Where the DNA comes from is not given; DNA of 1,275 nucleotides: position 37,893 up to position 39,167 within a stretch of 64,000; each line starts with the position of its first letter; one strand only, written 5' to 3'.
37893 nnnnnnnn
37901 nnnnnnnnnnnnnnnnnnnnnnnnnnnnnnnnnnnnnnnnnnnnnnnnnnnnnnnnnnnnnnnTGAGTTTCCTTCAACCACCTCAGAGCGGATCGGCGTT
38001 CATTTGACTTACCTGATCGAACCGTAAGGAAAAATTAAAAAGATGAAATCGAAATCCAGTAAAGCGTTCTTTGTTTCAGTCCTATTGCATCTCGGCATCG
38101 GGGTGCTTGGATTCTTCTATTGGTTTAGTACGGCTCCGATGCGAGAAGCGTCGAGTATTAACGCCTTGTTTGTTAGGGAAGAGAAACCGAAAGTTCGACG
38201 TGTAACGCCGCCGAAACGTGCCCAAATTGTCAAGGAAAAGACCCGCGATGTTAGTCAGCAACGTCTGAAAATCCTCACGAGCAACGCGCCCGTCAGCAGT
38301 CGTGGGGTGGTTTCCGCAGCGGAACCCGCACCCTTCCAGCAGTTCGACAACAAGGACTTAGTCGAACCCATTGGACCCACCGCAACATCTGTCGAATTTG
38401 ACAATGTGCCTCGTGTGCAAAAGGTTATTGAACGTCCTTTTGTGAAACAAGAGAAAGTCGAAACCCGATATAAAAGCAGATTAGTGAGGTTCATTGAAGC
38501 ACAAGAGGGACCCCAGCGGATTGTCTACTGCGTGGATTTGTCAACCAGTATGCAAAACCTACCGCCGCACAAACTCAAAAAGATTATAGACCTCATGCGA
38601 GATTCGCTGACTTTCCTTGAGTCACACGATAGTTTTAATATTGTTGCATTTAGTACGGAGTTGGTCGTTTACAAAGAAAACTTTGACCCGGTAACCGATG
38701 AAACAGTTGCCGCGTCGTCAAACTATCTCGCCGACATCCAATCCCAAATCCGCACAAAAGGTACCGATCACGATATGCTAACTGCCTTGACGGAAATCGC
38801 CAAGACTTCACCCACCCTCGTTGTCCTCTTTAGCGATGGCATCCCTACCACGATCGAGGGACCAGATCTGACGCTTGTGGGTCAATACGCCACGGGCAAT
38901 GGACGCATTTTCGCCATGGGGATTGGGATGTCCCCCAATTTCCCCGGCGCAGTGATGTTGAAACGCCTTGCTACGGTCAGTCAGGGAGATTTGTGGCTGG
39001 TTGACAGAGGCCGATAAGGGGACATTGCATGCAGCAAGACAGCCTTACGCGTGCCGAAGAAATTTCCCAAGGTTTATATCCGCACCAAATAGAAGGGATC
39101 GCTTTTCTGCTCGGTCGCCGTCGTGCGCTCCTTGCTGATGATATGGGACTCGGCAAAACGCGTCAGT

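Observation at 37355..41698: Accessory island: T5orf172 nuclease-like protein + membrane-anchored VWA protein + SNF2/SWIM helicase with convergent Dam methylase, a candidate uncharacterised defence-type system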

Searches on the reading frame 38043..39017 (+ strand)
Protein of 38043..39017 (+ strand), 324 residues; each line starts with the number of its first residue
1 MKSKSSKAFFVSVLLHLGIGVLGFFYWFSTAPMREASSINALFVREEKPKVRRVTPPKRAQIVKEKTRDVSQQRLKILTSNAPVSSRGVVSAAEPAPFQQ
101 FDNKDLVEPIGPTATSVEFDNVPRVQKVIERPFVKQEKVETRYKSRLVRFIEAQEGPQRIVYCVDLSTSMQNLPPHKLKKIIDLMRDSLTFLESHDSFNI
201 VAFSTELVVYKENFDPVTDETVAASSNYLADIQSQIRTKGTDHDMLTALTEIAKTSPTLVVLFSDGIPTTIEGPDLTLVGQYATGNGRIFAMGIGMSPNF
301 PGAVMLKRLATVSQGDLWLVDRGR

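Call 3: search_protein_families(library=pfam, proteins=[window:38043-39017:+], max_evalue=0.01)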
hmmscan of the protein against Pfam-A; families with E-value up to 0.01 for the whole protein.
window:38043-39017:+ (324 aa): 4 families
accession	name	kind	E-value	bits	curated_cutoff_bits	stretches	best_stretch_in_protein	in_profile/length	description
PF13768.12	VWA_3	-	9.2e-10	39.2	27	1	159-315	2-151/155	von Willebrand factor type A domain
PF00092.34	VWA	-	6.4e-06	26.9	23.8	1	160-295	2-140/174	von Willebrand factor type A domain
PF13519.12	VWA_2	-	1.2e-05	26.3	27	1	160-266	1-106/107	von Willebrand factor type A domain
PF05762.20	VWA_CoxE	-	0.00085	19.2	26.4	1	146-273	44-166/222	VWA domain containing CoxE-like protein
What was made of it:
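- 38043..39017 (+): Poribacteria-specific VWA protein: a TonB/TolA-like N-terminal membrane helix with invariant Ser12-x3-His16, a poorly conserved K/R/P/E-rich linker, and a VWA domain with full MIDAS. Pfam (call 3).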

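Call 4: search_protein_families(library=padloc, proteins=[window:38043-39017:+], max_evalue=0.01)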
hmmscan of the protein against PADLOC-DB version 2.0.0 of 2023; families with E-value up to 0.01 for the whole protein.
window:38043-39017:+ (324 aa): 0 families

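Call 5: search_protein_families(library=ncbifam, proteins=[window:38043-39017:+], max_evalue=0.01)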
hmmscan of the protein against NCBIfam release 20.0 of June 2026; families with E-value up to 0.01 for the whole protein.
window:38043-39017:+ (324 aa): 2 families
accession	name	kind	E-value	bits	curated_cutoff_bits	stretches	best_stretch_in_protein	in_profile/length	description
TIGR03788.1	marine_srt_targ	equivalog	1.4e-08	33.6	551.65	1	151-315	265-423/629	marine proteobacterial sortase target protein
TIGR02794.1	tolA_full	equivalog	0.0064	15.8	59.45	0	7-76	2-77/362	cell envelope integrity protein TolA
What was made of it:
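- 38043..39017 (+): TolA N-terminus hit in call 5.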

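Call 9: find_homologous_proteins(query=window:38043-39017:+)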
Query window:38043-39017:+ (324 aa): 270 proteins with E <= 0.001 among 2438 candidates; the best 120 are listed.
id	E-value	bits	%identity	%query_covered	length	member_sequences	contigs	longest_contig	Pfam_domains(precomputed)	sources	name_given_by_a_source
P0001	7.7e-201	684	96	100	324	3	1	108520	PF13768.13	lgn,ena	-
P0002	3.8e-200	681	95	100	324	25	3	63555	PF13768.13,PF00092.35,PF13519.13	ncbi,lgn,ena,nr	ncbi:VWA domain-containing protein [Candidatus Poribacteria bacterium]|nr:VWA domain-containing prot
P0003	1.8e-199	679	95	100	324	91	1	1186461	PF13768.13,PF00092.35,PF13519.13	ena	-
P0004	3.2e-199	678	95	100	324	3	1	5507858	PF13768.13,PF00092.35,PF13519.13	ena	-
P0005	8.1e-196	667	92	100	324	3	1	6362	PF13768.13,PF13519.13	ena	-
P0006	1.5e-195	666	94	100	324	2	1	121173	PF13768.13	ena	-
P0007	1.0e-194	664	93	100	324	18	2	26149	PF13768.13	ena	-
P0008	1.4e-194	663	93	100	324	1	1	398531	PF13768.13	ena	-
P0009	2.4e-194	662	93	100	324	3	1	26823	PF13768.13,PF00092.35,PF13519.13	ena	-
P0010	3.5e-194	662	92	100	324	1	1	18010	PF13768.13,PF00092.35,PF13519.13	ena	-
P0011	8.9e-194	661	92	100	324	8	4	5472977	PF13768.13,PF00092.35,PF13519.13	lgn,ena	-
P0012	9.0e-194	661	92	100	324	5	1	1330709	PF13768.13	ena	-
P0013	1.2e-193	660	92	100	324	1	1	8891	PF13768.13,PF13519.13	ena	-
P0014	2.2e-193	659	91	100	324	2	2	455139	PF13768.13,PF13519.13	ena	-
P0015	3.1e-192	655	91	100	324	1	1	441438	PF13768.13,PF00092.35,PF13519.13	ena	-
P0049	4.6e-172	589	81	100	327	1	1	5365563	PF13768.13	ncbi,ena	-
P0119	1.2e-155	535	74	100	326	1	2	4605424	PF13768.13,PF13519.13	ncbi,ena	-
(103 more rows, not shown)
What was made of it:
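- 38043..39017 (+): 270 homologue clusters, of which the 120 shown are at least 74% identical and the named ones are Poribacteria (call 9).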

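Call 11: find_encoding_contigs(protein=P0119, flank=10000, max_places=3)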
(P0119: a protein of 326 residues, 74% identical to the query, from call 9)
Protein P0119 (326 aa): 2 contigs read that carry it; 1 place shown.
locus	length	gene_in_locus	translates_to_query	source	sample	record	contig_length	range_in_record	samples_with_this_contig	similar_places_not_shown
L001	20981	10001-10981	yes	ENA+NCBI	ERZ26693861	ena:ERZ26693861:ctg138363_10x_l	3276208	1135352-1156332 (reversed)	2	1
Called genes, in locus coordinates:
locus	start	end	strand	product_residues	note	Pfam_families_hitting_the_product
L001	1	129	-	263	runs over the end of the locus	PF01555:N6_N4_Mtase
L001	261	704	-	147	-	PF16347:SGSH_C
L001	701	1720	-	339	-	PF00884:Sulfatase, PF01663:Phosphodiest (faint)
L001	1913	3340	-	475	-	PF07635:PSCyt1, PF24807:WD40_CDC20-Fz, PF25174:Beta-prop_THOC3, PF25175:Beta-prop_WDR5, PF25173:Beta-prop_WDR3_1st, PF23098:Beta-prop_NOL10_N, PF23381:Beta-prop_IFT122_1st, PF23393:Beta-prop_WDR90_POC16_2nd, +41 more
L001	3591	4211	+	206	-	PF04264:YceI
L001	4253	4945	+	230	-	-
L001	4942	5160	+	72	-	-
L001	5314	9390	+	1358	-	-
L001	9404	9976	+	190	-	PF05685:Uma2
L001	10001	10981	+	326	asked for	PF13519:VWA_2 (weak), PF13768:VWA_3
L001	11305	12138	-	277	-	PF02086:MethyltransfD12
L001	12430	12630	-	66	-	-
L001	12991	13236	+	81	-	-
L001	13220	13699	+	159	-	-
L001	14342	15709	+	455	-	PF00884:Sulfatase, PF01663:Phosphodiest, PF01676:Metalloenzyme (faint), PF02995:DUF229 (weak), PF16347:SGSH_C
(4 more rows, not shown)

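Call 12: find_encoding_contigs(protein=P0049, flank=10000, max_places=3)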
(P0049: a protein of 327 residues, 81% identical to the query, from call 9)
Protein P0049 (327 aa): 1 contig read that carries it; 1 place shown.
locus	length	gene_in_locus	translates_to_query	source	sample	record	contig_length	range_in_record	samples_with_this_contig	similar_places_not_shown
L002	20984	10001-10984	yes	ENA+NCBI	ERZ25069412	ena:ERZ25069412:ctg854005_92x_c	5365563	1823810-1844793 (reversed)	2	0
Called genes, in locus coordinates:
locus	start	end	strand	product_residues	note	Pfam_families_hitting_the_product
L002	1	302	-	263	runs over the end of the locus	PF01555:N6_N4_Mtase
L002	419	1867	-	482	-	PF00884:Sulfatase, PF01663:Phosphodiest (faint), PF16347:SGSH_C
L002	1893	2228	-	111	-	-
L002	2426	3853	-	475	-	PF07635:PSCyt1, PF24807:WD40_CDC20-Fz, PF24814:WD40_Prp19, PF25174:Beta-prop_THOC3, PF25175:Beta-prop_WDR5, PF25173:Beta-prop_WDR3_1st, PF23381:Beta-prop_IFT122_1st, PF23393:Beta-prop_WDR90_POC16_2nd, +34 more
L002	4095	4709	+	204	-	PF04264:YceI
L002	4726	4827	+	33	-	-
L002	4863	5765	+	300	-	-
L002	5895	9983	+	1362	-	-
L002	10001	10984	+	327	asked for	PF13768:VWA_3 (weak)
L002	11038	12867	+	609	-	PF00176:SNF2-rel_dom, PF00270:DEAD (weak), PF00271:Helicase_C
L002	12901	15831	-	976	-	-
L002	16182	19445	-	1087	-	-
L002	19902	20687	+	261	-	PF13385:Laminin_G_3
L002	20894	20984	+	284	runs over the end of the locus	PF03781:FGE-sulfatase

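Call 13: find_related_loci(query=window:38043-39017:+, collection=genome_contigs, flank=10000)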
Query window:38043-39017:+ (324 aa) in genome_contigs; peptide patterns used: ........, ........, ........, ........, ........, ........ (x = any residue, [..] = any of these).
172 stretches matched a pattern; 79 encode a relative of the query (tblastn E <= 1e-3); 78 distinct loci.
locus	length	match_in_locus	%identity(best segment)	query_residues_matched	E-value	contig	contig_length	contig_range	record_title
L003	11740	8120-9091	96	1-324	0e+0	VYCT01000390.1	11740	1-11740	MAG: Candidatus Poribacteria bacterium isolate SB0675_bin_22 NODE_2364_length_11740_cov_11.400599, whole genome shotgun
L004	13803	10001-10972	95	1-324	0e+0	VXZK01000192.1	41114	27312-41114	MAG: Candidatus Poribacteria bacterium isolate SB0670_bin_33 NODE_524_length_41114_cov_18.769527, whole genome shotgun s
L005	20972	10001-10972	95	1-324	0e+0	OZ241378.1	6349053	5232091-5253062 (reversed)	MAG: Candidatus Poribacteria bacterium isolate 8f0f5501-85a9-4e66-9deb-4e7c08d09c04 genome assembly, chromosome: 1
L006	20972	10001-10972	93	1-324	0e+0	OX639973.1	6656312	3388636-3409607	MAG: uncultured Poribacteria bacterium isolate a51c2dcd-0bc8-4832-ac43-f95c9d639ad7 genome assembly, chromosome: 1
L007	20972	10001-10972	92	1-324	0e+0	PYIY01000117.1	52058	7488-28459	MAG: Candidatus Poribacteria bacterium isolate PCPOR4 Ga0207198_1117, whole genome shotgun sequence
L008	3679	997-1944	93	8-323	0e+0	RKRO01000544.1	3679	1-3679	MAG: Candidatus Poribacteria bacterium isolate PNGco_C_bin3 scaffold_7556, whole genome shotgun sequence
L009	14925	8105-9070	91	1-322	0e+0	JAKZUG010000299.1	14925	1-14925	MAG: Candidatus Poribacteria bacterium isolate Langseth_MAG_00079 Langseth_MAG_00079_000000000299, whole genome shotgun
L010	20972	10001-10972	90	1-324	0e+0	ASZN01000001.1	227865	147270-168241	Candidatus Poribacteria bacterium WGA-3G POR3G_contig_0.1_C, whole genome shotgun sequence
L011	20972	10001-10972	90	1-324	0e+0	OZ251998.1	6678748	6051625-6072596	MAG: Candidatus Poribacteria bacterium isolate 8f110123-501e-42ad-9d55-583bbc997c7d genome assembly, chromosome: 1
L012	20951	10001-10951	90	8-324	0e+0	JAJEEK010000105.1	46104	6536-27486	MAG: Candidatus Poribacteria bacterium isolate p16x34bins.28 k141_610603, whole genome shotgun sequence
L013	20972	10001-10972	88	1-324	0e+0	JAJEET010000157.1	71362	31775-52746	MAG: Candidatus Poribacteria bacterium isolate p16x34bins.5 k141_136173, whole genome shotgun sequence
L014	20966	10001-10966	88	1-322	0e+0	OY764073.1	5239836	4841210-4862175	MAG: Candidatus Poribacteria bacterium isolate c0dbee2e-4153-42cb-9392-5991059e4d04 genome assembly, chromosome: 1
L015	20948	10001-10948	89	8-323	0e+0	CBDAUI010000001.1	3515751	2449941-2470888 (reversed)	MAG: Candidatus Poribacteria bacterium isolate ebb03bee-5bc3-4167-9627-03da9fd662bd genome assembly, contig: contig_1, w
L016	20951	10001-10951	87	8-324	0e+0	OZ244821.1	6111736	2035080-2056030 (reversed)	MAG: Candidatus Poribacteria bacterium isolate f8e195d4-717b-4ac2-aaf5-fcbd41c48ae0 genome assembly, chromosome: 1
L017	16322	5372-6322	88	9-324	0e+0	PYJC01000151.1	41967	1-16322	MAG: Candidatus Poribacteria bacterium isolate PCPOR1 Ga0206387_1151, whole genome shotgun sequence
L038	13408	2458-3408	77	8-324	9e-170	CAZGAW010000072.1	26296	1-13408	MAG TPA_asm: uncultured bacterium isolate SRP109090_co1_253 genome assembly, contig: NODE_2466_length_26296_cov_21.26378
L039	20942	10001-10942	78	9-322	6e-169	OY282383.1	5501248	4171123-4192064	MAG: uncultured Poribacteria bacterium isolate 7c199f84-8048-4b63-b208-6e17c6421a0a genome assembly, chromosome: 1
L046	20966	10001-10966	72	1-322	2e-156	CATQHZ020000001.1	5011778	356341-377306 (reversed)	MAG: uncultured Poribacteria bacterium isolate a66633a9-cb3d-447c-bfc4-106491c4b11e genome assembly, contig: contig_1, w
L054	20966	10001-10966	65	1-322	6e-144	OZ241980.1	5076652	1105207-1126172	MAG: Candidatus Poribacteria bacterium isolate addb8a48-e40a-4d5d-92e9-c4632a5e54a8 genome assembly, chromosome: 1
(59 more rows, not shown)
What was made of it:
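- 38043..39017 (+): Found in 78 species loci (call 13).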

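Call 37: search_protein_families(library=pfam, proteins=[L054:1581-3743:+, L054:4627-6108:+, L054:6105-6605:+, L054:6641-8077:+, L054:8197-9666:+, L054:12961-13593:+, L054:14056-14679:+, L054:15046-17706:+, L011:6667-8391:+], max_evalue=0.001)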
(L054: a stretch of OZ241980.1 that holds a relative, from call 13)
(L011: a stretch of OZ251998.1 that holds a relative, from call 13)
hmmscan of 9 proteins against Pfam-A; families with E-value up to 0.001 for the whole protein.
L054:1581-3743:+ (720 aa): 7 families
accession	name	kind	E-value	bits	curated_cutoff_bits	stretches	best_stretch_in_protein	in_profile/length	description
PF00580.27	UvrD-helicase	-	1.9e-96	323.4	23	1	9-274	1-271/271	UvrD/REP helicase N-terminal domain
PF13361.12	UvrD_C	-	1.7e-74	251.8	25.6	1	281-616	3-348/350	UvrD-like helicase C-terminal domain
PF13245.12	AAA_19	-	9.3e-27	94.3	25.1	1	13-259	1-134/134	AAA domain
PF13538.12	UvrD_C_2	-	5.7e-10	39.4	27.4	1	556-614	3-52/52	UvrD-like helicase C-terminal domain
PF01443.25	Viral_helicase1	-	2.6e-07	31.1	21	0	194-259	39-102/228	Viral superfamily 1 RNA helicase core domain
PF13604.12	AAA_30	-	4.3e-06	27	27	0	9-74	2-67/191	AAA domain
PF13086.12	AAA_11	-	7e-05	23.2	27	1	9-105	2-97/257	AAA domain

L054:4627-6108:+ (493 aa): 1 family
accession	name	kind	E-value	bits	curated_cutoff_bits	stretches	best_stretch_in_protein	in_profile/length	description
PF01425.27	Amidase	-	2.1e-165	551.6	27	1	24-467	1-445/445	Amidase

L054:6105-6605:+ (166 aa): 0 families

L054:6641-8077:+ (478 aa): 5 families
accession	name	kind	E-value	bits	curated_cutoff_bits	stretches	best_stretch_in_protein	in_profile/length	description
PF03572.23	Peptidase_S41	-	5.2e-52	176.2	24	1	202-365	1-164/165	Peptidase family S41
PF17820.7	PDZ_6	-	3.2e-13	49.6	27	1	119-168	7-54/54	PDZ domain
PF13180.12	PDZ_2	-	3.7e-10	40.4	27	1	99-177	1-78/80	PDZ domain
PF00595.29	PDZ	-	1.8e-09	38.3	23.2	1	98-166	9-80/81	PDZ domain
PF22694.1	CtpB_N-like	-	4.8e-09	37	27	1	29-83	27-80/85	Activating protease CtpB N-terminal domain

L054:8197-9666:+ (489 aa): 1 family
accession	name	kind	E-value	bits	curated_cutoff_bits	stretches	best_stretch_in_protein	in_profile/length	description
PF00171.27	Aldedh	-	8.3e-138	460.2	23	1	19-484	1-461/461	Aldehyde dehydrogenase family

L054:12961-13593:+ (210 aa): 1 family
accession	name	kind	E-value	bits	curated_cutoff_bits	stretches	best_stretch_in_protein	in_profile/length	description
PF06283.17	ThuA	-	8.5e-47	160.5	33.4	1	7-204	3-209/209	Trehalose utilisation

L054:14056-14679:+ (207 aa): 3 families
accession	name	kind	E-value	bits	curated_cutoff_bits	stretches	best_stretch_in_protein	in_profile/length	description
PF21982.2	RecX_HTH1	-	4.1e-13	49.5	26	1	63-102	1-40/40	RecX, first three-helix domain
PF02631.22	RecX_HTH2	-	2.1e-12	47.5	26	1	110-150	2-42/42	RecX, second three-helix domain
PF21981.2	RecX_HTH3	-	2.1e-11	44.3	26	1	156-203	1-48/48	RecX, third three-helix domain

L054:15046-17706:+ (886 aa): 3 families
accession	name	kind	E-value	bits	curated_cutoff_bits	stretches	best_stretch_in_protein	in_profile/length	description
PF01411.24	tRNA-synt_2c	-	3.4e-208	693.1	30.3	1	5-562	1-551/552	tRNA synthetases class II (A)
PF07973.19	tRNA_SAD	-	7.7e-17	61.4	24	1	660-703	1-44/44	Threonyl and Alanyl tRNA synthetase second additional domain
PF02272.25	DHHA1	-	2.6e-16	60.4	25.9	1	777-881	1-101/102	DHHA1 domain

L011:6667-8391:+ (574 aa): 0 families

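Call 38: search_protein_families(library=padloc, proteins=[L011:6667-8391:+, L017:8204-11671:-, L039:7984-8655:+, L011:4665-6593:+], max_evalue=0.001)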
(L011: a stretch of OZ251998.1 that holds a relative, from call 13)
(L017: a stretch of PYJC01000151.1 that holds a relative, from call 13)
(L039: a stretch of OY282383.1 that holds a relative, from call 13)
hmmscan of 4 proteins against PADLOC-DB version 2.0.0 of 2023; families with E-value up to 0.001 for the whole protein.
L011:6667-8391:+ (574 aa): 0 families

L017:8204-11671:- (1155 aa): 1 family
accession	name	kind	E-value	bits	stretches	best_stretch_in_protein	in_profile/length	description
PDLC02226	AbiEi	-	0.00034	18.5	1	1124-1153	29-58/202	AbiEi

L039:7984-8655:+ (223 aa): 4 families
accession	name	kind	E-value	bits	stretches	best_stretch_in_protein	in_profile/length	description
PDLC04834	PDC-S03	-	5.1e-31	105.8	1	34-216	1-182/184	-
PDLC04832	PDC-S03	-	4.8e-26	89.7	1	37-201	4-170/188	-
PDLC04833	PDC-S03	-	1.1e-21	75.3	1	28-212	10-199/207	-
PDLC04835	PDC-S03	-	1.5e-09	35.7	1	34-183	1-155/207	-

L011:4665-6593:+ (642 aa): 1 family
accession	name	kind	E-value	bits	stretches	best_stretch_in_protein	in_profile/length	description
PDLC02919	HEAT-ARM_XIII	-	3.2e-48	162.1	4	106-309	88-286/1972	-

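Call 49: search_protein_families(library=phrogs, proteins=[window:38043-39017:+], max_evalue=0.001)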
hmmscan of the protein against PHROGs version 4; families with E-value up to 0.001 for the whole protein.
window:38043-39017:+ (324 aa): 0 families

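Call 54: search_solved_structures(query=window:38043-39017:+, max_evalue=0.1)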
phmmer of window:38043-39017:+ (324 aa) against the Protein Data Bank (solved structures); distinct sequences matched with E-value up to 0.1: 1.
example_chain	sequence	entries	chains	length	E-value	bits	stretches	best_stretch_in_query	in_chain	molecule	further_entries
9c4f_I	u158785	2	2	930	1.4e-05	27.8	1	157-300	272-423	Inter-alpha-trypsin inhibitor heavy chain H4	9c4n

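Call 55: search_protein_families(library=pfam, proteins=[L013:8669-9970:+, L039:7984-8655:+, L038:1194-2306:+, L017:8204-11671:-, L046:7974-8669:-], max_evalue=0.05)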
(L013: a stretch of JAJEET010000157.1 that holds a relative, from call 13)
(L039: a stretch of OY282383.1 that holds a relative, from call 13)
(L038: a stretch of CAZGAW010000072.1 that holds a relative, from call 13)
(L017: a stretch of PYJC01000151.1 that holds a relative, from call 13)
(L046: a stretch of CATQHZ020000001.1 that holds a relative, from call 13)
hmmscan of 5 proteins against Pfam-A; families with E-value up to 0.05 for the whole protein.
L013:8669-9970:+ (433 aa): 3 families
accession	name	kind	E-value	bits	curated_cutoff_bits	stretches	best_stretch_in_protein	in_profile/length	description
PF00145.23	DNA_methylase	-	7.3e-95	318.5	22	1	15-309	1-323/324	C-5 cytosine-specific DNA methylase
PF09554.16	RE_HaeII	-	3e-25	89.7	25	1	338-424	251-338/338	HaeII restriction endonuclease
PF03868.20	Ribosomal_L6e_N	-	0.049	14.2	25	0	250-271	8-29/60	Ribosomal protein L6, N-terminal domain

L039:7984-8655:+ (223 aa): 1 family
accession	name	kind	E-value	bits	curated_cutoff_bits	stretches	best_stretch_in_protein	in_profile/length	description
PF05685.18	Uma2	-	2e-33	115.8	27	1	46-203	3-160/172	Putative restriction endonuclease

L038:1194-2306:+ (370 aa): 3 families
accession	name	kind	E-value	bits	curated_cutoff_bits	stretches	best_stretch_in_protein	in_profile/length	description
PF07282.18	Cas12f1-like_TNB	-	7.7e-23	80.9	26.3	1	296-363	1-60/60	Cas12f1-like, TNB domain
PF01385.25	OrfB_IS605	-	9.4e-22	77.9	30.5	1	177-285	8-118/120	Probable transposase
PF00641.23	Zn_ribbon_RanBP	-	0.02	14.6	27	0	340-351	1-12/30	Zn-finger in Ran binding protein and others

L017:8204-11671:- (1155 aa): 2 families
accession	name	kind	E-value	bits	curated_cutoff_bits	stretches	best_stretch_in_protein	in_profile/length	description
PF01022.26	HTH_5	-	0.00053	20.3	22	1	1101-1140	4-43/47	Bacterial regulatory protein, arsR family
PF13338.12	AbiEi_4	-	0.0041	17.6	25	1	1127-1153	27-49/49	Transcriptional regulator, AbiEi antitoxin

L046:7974-8669:- (231 aa): 0 families
